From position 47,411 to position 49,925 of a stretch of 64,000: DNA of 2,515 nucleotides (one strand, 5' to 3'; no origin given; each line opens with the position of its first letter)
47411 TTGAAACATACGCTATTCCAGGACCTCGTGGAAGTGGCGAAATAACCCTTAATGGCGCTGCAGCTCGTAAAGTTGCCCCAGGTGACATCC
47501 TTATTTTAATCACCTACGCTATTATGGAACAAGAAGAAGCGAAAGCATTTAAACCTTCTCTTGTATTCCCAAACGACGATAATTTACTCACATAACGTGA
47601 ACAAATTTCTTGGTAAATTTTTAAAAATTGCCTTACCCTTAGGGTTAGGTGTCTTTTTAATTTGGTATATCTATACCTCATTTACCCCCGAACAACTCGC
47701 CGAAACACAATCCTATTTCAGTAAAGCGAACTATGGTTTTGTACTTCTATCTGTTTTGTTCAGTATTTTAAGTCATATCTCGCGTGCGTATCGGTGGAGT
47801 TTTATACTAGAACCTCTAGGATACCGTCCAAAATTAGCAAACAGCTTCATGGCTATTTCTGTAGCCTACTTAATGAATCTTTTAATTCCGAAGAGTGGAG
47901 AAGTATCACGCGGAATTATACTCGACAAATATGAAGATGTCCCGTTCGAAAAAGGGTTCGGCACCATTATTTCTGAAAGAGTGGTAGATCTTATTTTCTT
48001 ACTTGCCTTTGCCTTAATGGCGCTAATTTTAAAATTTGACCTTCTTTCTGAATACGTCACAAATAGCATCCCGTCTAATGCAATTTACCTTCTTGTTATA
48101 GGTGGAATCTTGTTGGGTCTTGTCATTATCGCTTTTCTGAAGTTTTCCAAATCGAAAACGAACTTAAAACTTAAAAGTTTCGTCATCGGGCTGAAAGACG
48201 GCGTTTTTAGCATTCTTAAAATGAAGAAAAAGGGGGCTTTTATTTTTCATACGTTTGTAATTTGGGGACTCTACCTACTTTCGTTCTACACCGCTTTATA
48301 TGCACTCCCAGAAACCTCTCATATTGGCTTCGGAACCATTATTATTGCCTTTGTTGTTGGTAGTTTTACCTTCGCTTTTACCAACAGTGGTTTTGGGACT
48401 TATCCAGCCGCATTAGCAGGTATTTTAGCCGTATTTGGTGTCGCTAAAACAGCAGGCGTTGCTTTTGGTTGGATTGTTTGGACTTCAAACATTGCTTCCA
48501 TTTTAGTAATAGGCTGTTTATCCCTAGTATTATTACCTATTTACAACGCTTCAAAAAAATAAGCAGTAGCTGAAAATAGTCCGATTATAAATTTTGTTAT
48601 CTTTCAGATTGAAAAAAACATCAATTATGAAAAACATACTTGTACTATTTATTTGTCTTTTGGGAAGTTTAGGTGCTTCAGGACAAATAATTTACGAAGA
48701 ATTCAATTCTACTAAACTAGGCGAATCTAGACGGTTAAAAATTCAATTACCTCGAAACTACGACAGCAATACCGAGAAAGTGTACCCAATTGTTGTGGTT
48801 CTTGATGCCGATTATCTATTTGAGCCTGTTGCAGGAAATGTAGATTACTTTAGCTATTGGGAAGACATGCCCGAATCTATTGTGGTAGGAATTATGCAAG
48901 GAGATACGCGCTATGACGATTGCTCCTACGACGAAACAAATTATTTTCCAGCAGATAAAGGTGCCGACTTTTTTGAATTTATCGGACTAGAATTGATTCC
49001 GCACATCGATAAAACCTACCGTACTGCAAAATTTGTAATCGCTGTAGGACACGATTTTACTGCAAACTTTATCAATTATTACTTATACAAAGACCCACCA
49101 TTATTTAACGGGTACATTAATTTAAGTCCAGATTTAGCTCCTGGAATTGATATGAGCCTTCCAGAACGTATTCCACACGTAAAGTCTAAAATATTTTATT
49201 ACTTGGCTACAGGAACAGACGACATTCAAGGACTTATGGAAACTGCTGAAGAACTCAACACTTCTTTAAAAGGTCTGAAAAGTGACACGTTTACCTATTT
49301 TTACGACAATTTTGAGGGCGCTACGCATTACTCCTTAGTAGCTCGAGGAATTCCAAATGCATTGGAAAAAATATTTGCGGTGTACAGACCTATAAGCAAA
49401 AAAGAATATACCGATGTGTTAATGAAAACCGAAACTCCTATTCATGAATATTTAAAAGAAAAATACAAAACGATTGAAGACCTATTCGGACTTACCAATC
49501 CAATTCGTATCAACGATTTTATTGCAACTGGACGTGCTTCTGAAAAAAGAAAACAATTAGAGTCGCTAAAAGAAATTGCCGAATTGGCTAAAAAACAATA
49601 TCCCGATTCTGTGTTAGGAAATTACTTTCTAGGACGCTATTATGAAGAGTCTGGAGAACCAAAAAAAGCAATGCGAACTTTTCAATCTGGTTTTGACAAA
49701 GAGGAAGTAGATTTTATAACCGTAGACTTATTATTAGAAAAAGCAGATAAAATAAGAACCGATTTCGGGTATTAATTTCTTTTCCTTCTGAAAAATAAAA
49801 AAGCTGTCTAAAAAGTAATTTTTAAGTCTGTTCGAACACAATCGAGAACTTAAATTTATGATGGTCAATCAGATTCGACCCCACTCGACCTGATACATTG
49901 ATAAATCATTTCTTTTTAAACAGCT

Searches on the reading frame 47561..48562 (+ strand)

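Call 96: search_protein_families(library=pfam, proteins=[window:47561-48562:+], max_evalue=0.0001)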
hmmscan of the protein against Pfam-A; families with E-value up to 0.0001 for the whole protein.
window:47561-48562:+ (333 aa): 1 family
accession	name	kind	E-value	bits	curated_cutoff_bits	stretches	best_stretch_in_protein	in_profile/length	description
PF03706.18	LPG_synthase_TM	-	1.4e-29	104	33.4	1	24-306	2-290/302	Lysylphosphatidylglycerol synthase TM region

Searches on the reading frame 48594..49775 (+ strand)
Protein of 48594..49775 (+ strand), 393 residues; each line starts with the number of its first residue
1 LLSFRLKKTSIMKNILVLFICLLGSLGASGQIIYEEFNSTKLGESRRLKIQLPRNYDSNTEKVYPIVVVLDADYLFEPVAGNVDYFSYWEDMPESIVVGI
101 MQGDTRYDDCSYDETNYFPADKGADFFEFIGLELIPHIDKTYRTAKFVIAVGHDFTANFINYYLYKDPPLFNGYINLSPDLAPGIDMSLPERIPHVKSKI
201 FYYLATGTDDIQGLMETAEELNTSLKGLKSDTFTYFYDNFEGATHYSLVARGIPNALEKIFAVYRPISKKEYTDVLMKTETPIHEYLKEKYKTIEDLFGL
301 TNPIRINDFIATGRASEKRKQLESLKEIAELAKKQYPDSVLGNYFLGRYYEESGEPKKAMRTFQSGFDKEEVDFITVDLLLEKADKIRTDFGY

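Call 96: search_protein_families(library=pfam, proteins=[window:48594-49775:+], max_evalue=0.0001)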
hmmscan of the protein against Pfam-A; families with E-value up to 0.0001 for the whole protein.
window:48594-49775:+ (393 aa): 1 family
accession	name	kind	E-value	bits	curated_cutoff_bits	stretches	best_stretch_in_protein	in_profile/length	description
PF00756.26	Esterase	-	4.2e-09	37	22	1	39-179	1-148/251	Putative esterase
